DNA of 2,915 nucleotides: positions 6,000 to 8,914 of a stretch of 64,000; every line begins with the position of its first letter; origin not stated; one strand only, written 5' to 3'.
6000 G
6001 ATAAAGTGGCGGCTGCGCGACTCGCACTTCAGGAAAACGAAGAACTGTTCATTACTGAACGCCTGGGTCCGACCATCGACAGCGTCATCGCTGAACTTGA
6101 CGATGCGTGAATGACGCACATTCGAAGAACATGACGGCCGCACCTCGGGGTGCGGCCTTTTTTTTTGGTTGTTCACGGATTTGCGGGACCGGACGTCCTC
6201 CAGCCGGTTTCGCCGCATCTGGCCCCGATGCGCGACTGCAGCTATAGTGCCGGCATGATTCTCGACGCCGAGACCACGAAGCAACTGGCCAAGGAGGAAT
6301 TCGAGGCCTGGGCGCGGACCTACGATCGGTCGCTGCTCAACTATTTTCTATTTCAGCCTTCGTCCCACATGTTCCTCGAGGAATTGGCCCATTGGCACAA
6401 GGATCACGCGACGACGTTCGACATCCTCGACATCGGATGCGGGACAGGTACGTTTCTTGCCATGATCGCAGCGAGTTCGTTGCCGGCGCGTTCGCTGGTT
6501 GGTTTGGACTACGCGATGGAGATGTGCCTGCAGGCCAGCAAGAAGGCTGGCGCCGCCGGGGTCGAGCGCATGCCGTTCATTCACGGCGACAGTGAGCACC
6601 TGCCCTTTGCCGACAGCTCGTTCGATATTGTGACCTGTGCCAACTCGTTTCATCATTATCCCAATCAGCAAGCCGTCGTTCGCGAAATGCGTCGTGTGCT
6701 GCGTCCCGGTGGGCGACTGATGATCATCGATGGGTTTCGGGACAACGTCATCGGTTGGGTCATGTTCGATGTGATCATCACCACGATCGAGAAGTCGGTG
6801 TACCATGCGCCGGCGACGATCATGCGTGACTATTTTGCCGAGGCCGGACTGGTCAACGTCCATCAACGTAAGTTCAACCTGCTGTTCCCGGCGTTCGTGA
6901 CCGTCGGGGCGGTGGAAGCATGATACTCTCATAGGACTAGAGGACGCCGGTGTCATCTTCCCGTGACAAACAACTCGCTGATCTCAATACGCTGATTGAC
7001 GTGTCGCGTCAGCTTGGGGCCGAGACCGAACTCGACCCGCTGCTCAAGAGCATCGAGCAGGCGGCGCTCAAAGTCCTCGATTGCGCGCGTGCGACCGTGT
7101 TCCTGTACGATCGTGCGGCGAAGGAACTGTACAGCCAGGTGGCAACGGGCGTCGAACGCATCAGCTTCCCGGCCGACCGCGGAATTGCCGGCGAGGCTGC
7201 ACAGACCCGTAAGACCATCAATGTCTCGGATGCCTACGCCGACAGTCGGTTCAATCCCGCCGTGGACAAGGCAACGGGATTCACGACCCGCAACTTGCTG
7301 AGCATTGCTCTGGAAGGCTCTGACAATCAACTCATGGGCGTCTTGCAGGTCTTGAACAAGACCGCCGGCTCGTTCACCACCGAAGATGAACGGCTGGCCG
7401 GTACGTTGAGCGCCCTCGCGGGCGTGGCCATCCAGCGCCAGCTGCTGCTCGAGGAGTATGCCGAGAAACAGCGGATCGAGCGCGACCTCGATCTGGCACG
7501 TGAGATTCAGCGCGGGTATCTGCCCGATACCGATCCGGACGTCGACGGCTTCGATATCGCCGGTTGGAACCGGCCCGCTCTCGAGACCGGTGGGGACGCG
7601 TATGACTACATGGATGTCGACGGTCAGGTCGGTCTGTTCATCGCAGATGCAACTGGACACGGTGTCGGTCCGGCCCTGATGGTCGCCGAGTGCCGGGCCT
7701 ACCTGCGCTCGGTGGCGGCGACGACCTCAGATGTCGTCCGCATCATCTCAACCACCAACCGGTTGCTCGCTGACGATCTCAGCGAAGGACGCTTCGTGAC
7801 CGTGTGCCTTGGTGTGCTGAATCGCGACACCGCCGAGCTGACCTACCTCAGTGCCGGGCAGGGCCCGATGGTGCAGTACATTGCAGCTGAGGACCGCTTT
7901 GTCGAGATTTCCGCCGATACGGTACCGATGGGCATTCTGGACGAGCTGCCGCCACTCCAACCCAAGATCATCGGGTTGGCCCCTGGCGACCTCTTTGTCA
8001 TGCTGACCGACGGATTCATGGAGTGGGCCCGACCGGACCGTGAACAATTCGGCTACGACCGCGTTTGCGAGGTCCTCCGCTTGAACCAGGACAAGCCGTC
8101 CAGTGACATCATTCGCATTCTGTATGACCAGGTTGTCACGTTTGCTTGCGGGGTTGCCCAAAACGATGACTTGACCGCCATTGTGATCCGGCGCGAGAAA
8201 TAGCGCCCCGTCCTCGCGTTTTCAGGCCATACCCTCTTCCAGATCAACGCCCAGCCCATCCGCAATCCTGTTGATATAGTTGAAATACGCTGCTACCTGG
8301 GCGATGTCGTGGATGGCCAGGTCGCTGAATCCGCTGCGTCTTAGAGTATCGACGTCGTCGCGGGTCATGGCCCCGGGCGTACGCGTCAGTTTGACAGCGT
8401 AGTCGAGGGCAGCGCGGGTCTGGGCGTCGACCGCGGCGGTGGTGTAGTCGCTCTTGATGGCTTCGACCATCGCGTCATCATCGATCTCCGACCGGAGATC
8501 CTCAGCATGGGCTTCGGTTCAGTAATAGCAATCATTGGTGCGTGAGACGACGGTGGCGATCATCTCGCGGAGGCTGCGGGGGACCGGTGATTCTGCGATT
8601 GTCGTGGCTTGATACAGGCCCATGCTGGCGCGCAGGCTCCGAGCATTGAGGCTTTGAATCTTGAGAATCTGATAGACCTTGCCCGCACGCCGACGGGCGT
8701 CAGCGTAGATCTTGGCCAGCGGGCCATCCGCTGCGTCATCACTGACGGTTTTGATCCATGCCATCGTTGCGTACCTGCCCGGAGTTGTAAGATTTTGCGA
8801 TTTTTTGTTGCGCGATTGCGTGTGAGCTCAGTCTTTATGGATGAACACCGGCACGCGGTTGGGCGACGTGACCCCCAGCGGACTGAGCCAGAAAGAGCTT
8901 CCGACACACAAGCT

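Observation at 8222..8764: Probable selenocysteine recoding: UGA replaces the second Cys of the CxxC motif in an AhpD/CMD-family gene, with a SECIS-like hairpin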

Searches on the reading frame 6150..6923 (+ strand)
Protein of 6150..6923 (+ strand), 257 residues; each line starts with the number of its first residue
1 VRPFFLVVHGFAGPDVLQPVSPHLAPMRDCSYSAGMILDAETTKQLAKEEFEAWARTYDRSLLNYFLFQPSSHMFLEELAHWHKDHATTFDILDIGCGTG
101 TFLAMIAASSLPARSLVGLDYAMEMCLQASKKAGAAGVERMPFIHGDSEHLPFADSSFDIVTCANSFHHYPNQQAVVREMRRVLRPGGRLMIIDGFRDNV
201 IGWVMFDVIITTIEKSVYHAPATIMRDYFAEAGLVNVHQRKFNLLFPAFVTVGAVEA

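Call 42: search_protein_families(library=pfam, proteins=[window:6150-6923:+], max_evalue=0.00001)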
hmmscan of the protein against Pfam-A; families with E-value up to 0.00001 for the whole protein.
window:6150-6923:+ (257 aa): 10 families
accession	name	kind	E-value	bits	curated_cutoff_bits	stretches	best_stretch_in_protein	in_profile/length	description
PF08241.18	Methyltransf_11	-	7.3e-27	94.3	21.2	1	93-192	1-95/95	Methyltransferase domain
PF13649.12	Methyltransf_25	-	9.8e-27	93.9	27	1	92-188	1-97/97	Methyltransferase domain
PF13847.12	Methyltransf_31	-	8e-23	81.2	27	1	92-194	7-111/145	Methyltransferase domain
PF08242.18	Methyltransf_12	-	2.7e-20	73.3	30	1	93-190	1-98/98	Methyltransferase domain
PF01209.24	Ubie_methyltran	-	5.9e-20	72.1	20.1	1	82-194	41-153/233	ubiE/COQ5 methyltransferase family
PF13489.12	Methyltransf_23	-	1.3e-12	48.2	27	1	77-195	24-119/164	Methyltransferase domain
PF03141.22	Methyltransf_29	-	3.7e-08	32.8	23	1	72-190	98-215/506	Putative S-adenosyl-L-methionine-dependent methyltransferase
PF05175.20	MTS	-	1.3e-07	31.9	23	1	72-193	20-139/170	Methyltransferase small domain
PF05148.21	Methyltransf_8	-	2e-06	28.3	27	0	146-193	111-157/219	Hypothetical methyltransferase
PF01135.25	PCMT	-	6.5e-06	26.5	20.3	1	88-192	73-171/210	Protein-L-isoaspartate(D-aspartate) O-methyltransferase (PCMT)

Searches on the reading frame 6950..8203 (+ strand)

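Call 42: search_protein_families(library=pfam, proteins=[window:6950-8203:+], max_evalue=0.00001)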
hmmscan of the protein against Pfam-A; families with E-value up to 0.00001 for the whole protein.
window:6950-8203:+ (417 aa): 4 families
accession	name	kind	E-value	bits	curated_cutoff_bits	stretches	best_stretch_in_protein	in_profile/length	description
PF07228.17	SpoIIE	-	4.5e-38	131.6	25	1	224-415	2-191/192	Stage II sporulation protein E (SpoIIE)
PF01590.32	GAF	-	3.1e-15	57.3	22.4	1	28-161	2-133/133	GAF domain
PF13185.12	GAF_2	-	1.5e-11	45.1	28.6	1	26-162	2-136/136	GAF domain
PF13492.12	GAF_3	-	6.8e-07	30.2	27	1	28-163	2-129/129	GAF domain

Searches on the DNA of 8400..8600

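Call 58: search_rna_families(source=window, start=8400, end=8600, threshold=evalue, max_evalue=10, show_alignments=3)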
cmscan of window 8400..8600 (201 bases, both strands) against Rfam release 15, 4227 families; matches with E-value up to 10: 5.
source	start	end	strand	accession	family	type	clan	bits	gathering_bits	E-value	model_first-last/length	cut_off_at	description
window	8452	8485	-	RF01140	sR20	Gene; snRNA; snoRNA; CD-box;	-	17.4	44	0.18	1-56/56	no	Small nucleolar RNA sR20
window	8500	8539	-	RF01275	sR22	Gene; snRNA; snoRNA; CD-box;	-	11.8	40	8.4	1-58/58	no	Small nucleolar RNA sR22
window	8461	8512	-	RF01136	sR28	Gene; snRNA; snoRNA; CD-box;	-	10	39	2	1-55/55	no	Small nucleolar RNA sR28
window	8468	8509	-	RF01127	sR42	Gene; snRNA; snoRNA; CD-box;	-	9.8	38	4.1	1-63/63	no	Small nucleolar RNA sR42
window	8460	8512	-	RF01145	sR14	Gene; snRNA; snoRNA; CD-box;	-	7.9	38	8.2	1-54/54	no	Small nucleolar RNA sR14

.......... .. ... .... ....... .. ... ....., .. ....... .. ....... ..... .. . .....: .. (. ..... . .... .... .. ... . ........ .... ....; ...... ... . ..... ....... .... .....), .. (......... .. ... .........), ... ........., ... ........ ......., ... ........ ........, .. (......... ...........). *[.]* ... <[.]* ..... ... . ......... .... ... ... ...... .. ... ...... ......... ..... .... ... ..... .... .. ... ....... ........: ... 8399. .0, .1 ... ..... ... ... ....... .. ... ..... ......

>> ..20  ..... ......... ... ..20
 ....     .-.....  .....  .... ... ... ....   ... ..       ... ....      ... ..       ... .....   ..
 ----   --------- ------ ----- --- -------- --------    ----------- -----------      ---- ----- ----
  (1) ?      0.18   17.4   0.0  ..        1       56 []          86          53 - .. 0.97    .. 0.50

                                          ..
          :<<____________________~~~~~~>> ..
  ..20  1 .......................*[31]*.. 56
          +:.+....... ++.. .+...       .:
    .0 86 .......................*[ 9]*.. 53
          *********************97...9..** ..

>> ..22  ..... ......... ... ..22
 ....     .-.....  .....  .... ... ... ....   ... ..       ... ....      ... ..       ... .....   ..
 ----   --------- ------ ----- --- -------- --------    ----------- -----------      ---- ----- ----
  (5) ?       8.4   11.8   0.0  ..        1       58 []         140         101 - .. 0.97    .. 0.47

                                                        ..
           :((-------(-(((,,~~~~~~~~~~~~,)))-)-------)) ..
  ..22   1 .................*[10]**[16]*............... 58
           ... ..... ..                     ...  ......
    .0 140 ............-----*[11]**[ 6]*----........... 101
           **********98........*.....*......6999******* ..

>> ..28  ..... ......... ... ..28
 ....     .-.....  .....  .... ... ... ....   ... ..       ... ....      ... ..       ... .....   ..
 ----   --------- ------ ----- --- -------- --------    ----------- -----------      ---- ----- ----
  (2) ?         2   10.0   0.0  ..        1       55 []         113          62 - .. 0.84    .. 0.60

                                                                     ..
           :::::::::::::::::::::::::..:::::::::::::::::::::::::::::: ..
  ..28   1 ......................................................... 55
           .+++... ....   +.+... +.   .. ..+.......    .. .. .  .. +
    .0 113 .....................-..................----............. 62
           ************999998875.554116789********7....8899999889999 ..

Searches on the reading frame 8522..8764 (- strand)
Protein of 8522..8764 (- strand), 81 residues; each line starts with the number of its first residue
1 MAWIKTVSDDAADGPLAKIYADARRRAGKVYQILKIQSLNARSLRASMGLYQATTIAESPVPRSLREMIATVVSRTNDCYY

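Call 46: find_encoding_contigs(protein=window:8522-8764:-, flank=10000, max_places=4)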
Protein seq(81 aa) (81 aa): no gene with exactly this product is on record in the collection.
